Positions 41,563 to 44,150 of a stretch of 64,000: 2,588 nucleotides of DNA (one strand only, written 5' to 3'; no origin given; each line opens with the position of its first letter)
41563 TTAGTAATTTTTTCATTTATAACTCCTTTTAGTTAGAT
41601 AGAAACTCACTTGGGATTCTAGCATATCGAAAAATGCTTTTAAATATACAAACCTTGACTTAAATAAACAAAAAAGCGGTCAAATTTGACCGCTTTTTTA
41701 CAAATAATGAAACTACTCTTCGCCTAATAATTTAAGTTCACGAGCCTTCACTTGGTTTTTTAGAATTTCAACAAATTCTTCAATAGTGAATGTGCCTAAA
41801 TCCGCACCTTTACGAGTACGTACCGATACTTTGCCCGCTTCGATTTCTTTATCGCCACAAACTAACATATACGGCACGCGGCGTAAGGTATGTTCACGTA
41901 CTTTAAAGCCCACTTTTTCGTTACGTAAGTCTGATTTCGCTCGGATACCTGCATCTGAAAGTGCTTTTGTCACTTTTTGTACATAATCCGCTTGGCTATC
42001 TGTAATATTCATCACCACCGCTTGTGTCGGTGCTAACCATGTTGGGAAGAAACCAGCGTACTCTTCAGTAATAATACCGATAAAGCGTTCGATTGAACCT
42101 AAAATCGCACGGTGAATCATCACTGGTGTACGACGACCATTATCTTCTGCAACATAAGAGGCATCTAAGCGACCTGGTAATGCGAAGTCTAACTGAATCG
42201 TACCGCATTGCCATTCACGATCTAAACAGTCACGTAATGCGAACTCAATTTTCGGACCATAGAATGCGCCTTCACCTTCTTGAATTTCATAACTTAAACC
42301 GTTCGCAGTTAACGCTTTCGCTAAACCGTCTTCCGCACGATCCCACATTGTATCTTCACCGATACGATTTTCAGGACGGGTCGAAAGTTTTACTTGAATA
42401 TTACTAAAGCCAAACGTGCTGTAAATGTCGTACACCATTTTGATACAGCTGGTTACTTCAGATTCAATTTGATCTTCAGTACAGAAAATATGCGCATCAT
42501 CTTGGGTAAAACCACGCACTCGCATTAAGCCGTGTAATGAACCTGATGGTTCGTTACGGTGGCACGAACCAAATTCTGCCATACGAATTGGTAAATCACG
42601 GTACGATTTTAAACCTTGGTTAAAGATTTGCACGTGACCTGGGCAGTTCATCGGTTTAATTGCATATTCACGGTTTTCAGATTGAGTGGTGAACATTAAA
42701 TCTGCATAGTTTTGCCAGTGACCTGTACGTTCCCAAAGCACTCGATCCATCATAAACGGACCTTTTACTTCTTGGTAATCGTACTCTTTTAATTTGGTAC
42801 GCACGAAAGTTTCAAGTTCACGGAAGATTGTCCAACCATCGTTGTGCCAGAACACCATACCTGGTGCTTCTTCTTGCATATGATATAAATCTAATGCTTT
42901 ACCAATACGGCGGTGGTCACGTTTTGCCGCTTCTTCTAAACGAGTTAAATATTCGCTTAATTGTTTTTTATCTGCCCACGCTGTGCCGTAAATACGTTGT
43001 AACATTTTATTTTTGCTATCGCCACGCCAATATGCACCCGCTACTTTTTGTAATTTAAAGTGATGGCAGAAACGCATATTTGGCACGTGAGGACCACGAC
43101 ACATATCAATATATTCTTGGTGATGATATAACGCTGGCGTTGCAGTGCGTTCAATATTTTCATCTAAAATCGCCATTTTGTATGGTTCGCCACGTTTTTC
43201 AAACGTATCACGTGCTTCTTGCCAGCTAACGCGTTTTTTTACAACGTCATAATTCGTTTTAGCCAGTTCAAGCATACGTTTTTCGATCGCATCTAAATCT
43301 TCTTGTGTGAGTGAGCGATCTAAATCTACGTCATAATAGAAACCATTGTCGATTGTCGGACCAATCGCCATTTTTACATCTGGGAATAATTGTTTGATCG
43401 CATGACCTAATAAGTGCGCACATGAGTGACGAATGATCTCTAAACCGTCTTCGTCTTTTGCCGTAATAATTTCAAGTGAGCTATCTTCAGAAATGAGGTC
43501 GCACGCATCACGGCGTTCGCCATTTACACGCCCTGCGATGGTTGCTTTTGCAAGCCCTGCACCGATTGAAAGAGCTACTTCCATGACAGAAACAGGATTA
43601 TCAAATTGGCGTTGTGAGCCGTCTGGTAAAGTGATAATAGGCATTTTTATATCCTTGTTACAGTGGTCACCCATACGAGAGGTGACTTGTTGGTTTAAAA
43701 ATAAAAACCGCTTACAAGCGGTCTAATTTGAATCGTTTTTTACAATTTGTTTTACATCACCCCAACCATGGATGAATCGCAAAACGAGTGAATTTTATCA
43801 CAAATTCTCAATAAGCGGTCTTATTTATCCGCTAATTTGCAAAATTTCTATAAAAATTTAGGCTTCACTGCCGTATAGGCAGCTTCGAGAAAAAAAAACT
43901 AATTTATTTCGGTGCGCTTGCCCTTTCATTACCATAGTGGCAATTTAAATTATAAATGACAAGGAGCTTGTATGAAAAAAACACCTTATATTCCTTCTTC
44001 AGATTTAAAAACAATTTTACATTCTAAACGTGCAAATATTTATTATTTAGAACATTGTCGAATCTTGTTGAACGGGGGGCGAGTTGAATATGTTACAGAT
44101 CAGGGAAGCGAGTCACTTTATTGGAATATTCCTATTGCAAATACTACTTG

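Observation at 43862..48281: Adaptation-module-only remnant of a type I-F CRISPR-Cas system (solitary repeat + cas1 + cas2/3, no csy1-3 or cas6f, no array) between thrS and nadK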

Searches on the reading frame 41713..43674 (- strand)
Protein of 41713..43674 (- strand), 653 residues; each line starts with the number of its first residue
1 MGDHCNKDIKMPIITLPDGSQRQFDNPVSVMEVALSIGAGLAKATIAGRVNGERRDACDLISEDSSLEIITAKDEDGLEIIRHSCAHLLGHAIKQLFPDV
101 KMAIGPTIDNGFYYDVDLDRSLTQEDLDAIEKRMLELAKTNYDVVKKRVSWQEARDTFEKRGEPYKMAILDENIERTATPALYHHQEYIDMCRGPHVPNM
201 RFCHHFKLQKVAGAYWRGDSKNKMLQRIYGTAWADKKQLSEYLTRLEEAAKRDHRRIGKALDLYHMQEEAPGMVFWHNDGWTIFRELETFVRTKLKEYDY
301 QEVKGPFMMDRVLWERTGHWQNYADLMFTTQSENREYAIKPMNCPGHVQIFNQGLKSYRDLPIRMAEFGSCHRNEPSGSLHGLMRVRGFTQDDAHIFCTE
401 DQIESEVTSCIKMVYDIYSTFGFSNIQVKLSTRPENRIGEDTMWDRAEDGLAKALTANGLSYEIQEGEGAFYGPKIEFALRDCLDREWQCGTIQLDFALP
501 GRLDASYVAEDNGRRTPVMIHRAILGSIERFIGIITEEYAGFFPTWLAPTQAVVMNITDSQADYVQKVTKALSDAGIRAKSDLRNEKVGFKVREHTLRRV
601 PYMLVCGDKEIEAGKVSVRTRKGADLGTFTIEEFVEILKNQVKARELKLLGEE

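Call 7: search_protein_families(library=ncbifam, proteins=[window:41713-43674:-])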
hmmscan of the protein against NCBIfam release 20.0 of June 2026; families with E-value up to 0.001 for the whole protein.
window:41713-43674:- (653 aa): 13 families
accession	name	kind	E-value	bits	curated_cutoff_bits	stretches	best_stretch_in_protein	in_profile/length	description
TIGR00418.1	thrS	equivalog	2.6e-246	819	383.65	1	82-641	1-564/565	threonine--tRNA ligase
NF003068.0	PRK03991.1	equivalog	2.3e-56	191.4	484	1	247-644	192-594/613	threonine--tRNA ligase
NF006625.0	PRK09194.1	equivalog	2.1e-26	92.9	558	2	267-405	33-172/559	proline--tRNA ligase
NF008979.1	PRK12325.1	exception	8.3e-24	84.2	550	2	267-433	33-200/437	proline--tRNA ligase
TIGR00409.1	proS_fam_II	equivalog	1e-22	80.8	306.7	2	270-420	36-183/568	proline--tRNA ligase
TIGR00408.1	proS_fam_I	equivalog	2.6e-19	69.5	437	2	268-419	25-182/475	proline--tRNA ligase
TIGR00442.1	hisS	equivalog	8.7e-19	67.8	286.75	2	277-433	10-162/406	histidine--tRNA ligase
NF011500.0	PRK14938.1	equivalog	1.1e-12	47.7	362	1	539-645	264-372/387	Ser-tRNA(Thr) hydrolase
NF003211.1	PRK04173.1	equivalog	2.8e-11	43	312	1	357-435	183-261/454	glycine--tRNA ligase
TIGR00389.1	glyS_dimeric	equivalog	6.6e-10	38.1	243.3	1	326-404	143-225/565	glycine--tRNA ligase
TIGR00414.1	serS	equivalog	3.3e-09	36.3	301.65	1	245-423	133-316/418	serine--tRNA ligase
TIGR02367.1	PylS_Cterm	equivalog_domain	1.3e-05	24.6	178.15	1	284-381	28-123/242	pyrrolysine--tRNA(Pyl) ligase large subunit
NF002436.0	PRK01584.1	equivalog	0.0008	18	529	0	83-211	457-578/595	alanine--tRNA ligase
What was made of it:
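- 41713..43644 (-): thrS (threonine--tRNA ligase), the left flanking gene. It scores 819 bits on TIGR00418 (call 7).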

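Call 8: search_protein_families(library=pfam, proteins=[window:41713-43674:-])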
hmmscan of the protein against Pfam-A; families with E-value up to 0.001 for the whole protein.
window:41713-43674:- (653 aa): 4 families
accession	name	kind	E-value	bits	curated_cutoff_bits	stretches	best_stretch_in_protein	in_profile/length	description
PF00587.30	tRNA-synt_2b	-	3.1e-60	203.7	29.3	1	328-539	1-179/179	tRNA synthetase class II core domain (G, H, P, S and T)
PF03129.25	HGTP_anticodon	-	2.3e-23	82.6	21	1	551-640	1-93/94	Anticodon binding domain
PF07973.19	tRNA_SAD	-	7.1e-16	58.4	24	1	182-229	3-44/44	Threonyl and Alanyl tRNA synthetase second additional domain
PF02824.27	TGS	-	1.6e-11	44.5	22.2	1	14-71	3-60/60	TGS domain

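Call 30: list_cluster_members(proteins=[window:41713-43644:-, window:48370-49257:+, window:50777-52000:-, window:40904-41578:-, window:39876-40535:-, window:40547-40894:-, window:38258-38611:-, window:37673-38212:-])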
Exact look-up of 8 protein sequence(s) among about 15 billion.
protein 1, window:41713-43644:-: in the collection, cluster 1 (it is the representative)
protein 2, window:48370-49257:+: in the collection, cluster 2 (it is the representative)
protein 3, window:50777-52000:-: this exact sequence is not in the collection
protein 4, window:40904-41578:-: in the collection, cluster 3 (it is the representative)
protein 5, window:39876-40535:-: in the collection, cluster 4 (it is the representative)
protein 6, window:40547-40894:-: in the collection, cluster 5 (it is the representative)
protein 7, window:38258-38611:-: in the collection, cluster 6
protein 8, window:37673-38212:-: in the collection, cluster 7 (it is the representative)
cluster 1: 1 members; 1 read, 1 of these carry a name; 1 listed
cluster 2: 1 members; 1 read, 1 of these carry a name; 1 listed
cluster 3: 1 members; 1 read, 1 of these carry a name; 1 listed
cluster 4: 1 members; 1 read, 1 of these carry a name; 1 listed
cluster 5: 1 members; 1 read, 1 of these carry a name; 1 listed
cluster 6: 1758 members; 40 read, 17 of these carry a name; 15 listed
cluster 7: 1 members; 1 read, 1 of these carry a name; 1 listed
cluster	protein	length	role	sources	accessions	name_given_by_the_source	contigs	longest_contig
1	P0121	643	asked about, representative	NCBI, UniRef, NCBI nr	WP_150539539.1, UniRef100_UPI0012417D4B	threonine--tRNA ligase [Actinobacillus vicugnae] | threonine--tRNA ligase n=1 Tax=Actinobacillus vicugnae TaxID=2573093 RepID=UPI0012417D4B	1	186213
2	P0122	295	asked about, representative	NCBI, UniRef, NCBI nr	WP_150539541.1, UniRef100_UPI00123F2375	NAD(+) kinase [Actinobacillus vicugnae] | NAD(+) kinase n=1 Tax=Actinobacillus vicugnae TaxID=2573093 RepID=UPI00123F2375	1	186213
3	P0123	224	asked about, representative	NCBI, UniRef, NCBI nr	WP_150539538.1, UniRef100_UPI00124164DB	CsgG/HfaB family protein [Actinobacillus vicugnae] | CsgG/HfaB family protein n=1 Tax=Actinobacillus vicugnae TaxID=2573093 RepID=UPI00124164DB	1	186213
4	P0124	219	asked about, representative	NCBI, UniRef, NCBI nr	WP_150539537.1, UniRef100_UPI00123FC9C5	DUF799 domain-containing protein [Actinobacillus vicugnae] | DUF799 domain-containing protein n=1 Tax=Actinobacillus vicugnae TaxID=2573093 ...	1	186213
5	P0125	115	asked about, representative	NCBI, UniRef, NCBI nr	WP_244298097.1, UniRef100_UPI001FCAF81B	DUF4810 domain-containing protein [Actinobacillus vicugnae] | DUF4810 domain-containing protein n=1 Tax=Actinobacillus vicugnae TaxID=2573093 ...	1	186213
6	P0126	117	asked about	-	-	TPA: 50S ribosomal protein L20 [Haemophilus influenzae] | ribosomal protein L20 | Large ribosomal subunit protein bL20 n=77 Tax=Pasteurellaceae TaxID=712 RepID=RL20_HAEIN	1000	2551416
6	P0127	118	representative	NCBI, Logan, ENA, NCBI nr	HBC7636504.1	TPA: 50S ribosomal protein L20 [Escherichia coli] | 50S ribosomal protein L20 [Escherichia coli]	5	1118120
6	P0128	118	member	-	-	50S ribosomal protein L20 [Cronobacter sakazakii] | large subunit ribosomal protein L20 | Large ribosomal subunit protein bL20 n=22 Tax=Enterobacteriaceae TaxID=543 ...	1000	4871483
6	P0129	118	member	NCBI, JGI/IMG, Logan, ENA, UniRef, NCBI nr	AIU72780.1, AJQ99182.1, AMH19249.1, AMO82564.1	LSU ribosomal protein L20p [Hafnia paralvei ATCC 29927] | large subunit ribosomal protein L20 | Large ribosomal subunit protein bL20 n=6 Tax=Hafniaceae TaxID=1903412 ...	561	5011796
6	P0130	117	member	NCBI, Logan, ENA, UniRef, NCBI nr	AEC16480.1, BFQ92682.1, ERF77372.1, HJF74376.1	50S ribosomal protein L20 [Gallibacterium anatis] | Large ribosomal subunit protein bL20 n=6 Tax=Gallibacterium TaxID=155493 ... | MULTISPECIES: 50S ribosomal protein L20 [Gallibacterium]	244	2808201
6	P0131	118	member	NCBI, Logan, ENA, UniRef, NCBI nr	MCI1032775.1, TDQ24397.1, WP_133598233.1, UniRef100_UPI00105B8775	LSU ribosomal protein L20P [Raoultella sp. BIGb0149] | 50S ribosomal protein L20 n=1 Tax=Raoultella TaxID=160674 RepID=UPI00105B8775 | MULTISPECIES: 50S ribosomal protein L20 [Raoultella]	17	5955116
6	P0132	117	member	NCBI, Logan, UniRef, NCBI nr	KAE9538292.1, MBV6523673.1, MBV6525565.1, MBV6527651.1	50S ribosomal protein L20 [Ursidibacter maritimus] | Large ribosomal subunit protein bL20 n=1 Tax=Ursidibacter maritimus TaxID=1331689 ...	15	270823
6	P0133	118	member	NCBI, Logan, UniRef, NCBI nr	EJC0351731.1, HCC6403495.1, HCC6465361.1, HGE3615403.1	50S ribosomal protein L20 [Escherichia coli] | 50S ribosomal protein L20 n=1 Tax=Klebsiella pneumoniae TaxID=573 RepID=UPI000FA08DB5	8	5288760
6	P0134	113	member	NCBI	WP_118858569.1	50S ribosomal protein L20, partial [Sphingomonas mesophila]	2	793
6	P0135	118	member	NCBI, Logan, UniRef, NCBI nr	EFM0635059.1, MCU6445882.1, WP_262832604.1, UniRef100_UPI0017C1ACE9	50S ribosomal protein L20 [Escherichia coli] | 50S ribosomal protein L20 n=1 Tax=Escherichia coli TaxID=562 RepID=UPI0017C1ACE9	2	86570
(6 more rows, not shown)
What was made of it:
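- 41713..43644 (-): It is an exact match to WP_150539539.1 of Actinobacillus vicugnae (call 30).
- The source is a draft assembly; the contig is 186 kb (call 30).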

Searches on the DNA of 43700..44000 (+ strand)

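Call 40: search_dna_similar(query=window:43891-43923:+, collection=phages, mode=distant, max_evalue=10, max_rows=10)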
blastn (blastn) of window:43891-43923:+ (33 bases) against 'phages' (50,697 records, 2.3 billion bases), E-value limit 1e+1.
Records with a match: 10; places in all: 10; records where one place covers at least 80% of the query: 0.
Best place of each record, by identity: >=99% 6; 95-99% 4.
By first word of the organism name: Ralstonia 4; Proteus 4; Enterococcus 1; Pantoea 1.
By host as written in the record: Ralstonia pseudosolanacearum I-31 (MT043) 3; Proteus mirabilis 417 2; Proteus mirabilis 2; Ralstonia pseudosolanacearum I-31 (MT035) 1; Enterococcus faecalis 1; Pantoea ananatis PA 1.
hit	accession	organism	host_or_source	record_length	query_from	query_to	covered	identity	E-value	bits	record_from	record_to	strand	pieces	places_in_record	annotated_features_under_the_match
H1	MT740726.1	Ralstonia phage Albius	Ralstonia pseudosolanacearum I-31 ...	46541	10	29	61%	95.0%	4e+0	33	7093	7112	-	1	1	hypothetical protein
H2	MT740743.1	Ralstonia phage Hyacinthe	Ralstonia pseudosolanacearum I-31 ...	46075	10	29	61%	95.0%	4e+0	33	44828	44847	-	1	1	hypothetical protein (x2)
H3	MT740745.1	Ralstonia phage Raharianne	Ralstonia pseudosolanacearum I-31 ...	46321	10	29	61%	95.0%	4e+0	33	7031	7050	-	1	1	hypothetical protein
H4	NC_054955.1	Ralstonia phage Raharianne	Ralstonia pseudosolanacearum I-31 ...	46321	10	29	61%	95.0%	4e+0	33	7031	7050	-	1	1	DUF4031 domain-containing protein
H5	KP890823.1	Proteus phage vB_PmiM_Pm5461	Proteus mirabilis 417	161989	3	19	52%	100.0%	4e+0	32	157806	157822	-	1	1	hypothetical protein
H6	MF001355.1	Proteus phage PM2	Proteus mirabilis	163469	3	19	52%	100.0%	4e+0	32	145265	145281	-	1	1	hypothetical protein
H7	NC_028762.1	Proteus phage vB_PmiM_Pm5461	Proteus mirabilis 417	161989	3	19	52%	100.0%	4e+0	32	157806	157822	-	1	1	hypothetical protein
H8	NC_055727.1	Proteus phage PM2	Proteus mirabilis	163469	3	19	52%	100.0%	4e+0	32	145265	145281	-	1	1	hypothetical protein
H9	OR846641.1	Enterococcus phage Efs 1-1-1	Enterococcus faecalis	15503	4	20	52%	100.0%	4e+0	32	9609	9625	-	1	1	record has no annotation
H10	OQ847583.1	Pantoea phage PA-1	Pantoea ananatis PA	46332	15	31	52%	100.0%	4e+0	32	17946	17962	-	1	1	hypothetical protein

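Call 47: search_rna_families(source=window, start=43700, end=44000, threshold=evalue, max_evalue=10, show_alignments=2)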
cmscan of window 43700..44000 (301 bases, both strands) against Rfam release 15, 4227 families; matches with E-value up to 10: 5.
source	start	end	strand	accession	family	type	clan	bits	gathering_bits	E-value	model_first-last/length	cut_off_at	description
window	43863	43890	+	RF01317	CRISPR-DR4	Gene; CRISPR;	CL00014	34.3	35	2.8e-06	1-28/28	no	CRISPR RNA direct repeat element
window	43844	43964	+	RF00410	SNORA2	Gene; snRNA; snoRNA; HACA-box;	CL00021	21.9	70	0.11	1-137/137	no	Small nucleolar RNA SNORA2/SNORA34 family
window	43700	43770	-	RF00513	Trp_leader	Cis-reg; leader;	-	17.6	41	0.38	1-100/100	no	Tryptophan operon leader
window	43700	43816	-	RF02076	STnc100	Gene; sRNA;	-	12.3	47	1.9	1-204/206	3'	Gammaproteobacterial sRNA STnc100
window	43700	43748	-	RF02577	tsr24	Gene; sRNA;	-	9.5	50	7.8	1-55/238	3'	S. aureus tsr24 small RNA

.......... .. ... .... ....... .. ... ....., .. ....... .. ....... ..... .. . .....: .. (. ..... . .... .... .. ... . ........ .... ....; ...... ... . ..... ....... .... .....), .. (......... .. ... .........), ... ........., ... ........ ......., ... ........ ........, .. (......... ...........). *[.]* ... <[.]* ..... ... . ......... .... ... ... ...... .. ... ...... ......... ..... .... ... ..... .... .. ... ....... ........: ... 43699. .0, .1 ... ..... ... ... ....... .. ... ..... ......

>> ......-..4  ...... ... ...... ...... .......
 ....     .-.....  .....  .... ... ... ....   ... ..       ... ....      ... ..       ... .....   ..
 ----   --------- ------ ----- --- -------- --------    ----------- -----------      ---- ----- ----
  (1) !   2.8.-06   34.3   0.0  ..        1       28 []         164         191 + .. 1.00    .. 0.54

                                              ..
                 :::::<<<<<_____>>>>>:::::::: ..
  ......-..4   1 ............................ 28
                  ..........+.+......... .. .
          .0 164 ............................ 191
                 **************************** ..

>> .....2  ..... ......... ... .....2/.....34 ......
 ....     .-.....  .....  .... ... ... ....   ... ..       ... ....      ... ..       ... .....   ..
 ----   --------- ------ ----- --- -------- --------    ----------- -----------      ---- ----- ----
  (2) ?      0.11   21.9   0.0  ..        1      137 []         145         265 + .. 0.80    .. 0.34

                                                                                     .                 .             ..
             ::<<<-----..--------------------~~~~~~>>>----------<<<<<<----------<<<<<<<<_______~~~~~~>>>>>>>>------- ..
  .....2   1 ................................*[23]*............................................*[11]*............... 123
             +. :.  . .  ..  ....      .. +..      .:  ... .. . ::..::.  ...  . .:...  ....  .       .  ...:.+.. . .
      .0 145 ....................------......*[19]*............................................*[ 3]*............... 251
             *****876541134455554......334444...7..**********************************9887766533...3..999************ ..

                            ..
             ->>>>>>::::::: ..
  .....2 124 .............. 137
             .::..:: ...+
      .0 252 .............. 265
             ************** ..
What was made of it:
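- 43863..43890 (+): I-F CRISPR repeat, the ancestral penultimate repeat. Its sequence is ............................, matching the genus consensus at 26 of 28 positions, with both changes in the 3' handle. It matches Rfam CRISPR-DR4 at 34.3 bits, E = 2.8e-6 (call 47).
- Checked: The full 28-nt repeat at 43863-43890 matches Rfam CRISPR-DR4 at E = 2.8e-6 on the + strand (call 47).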
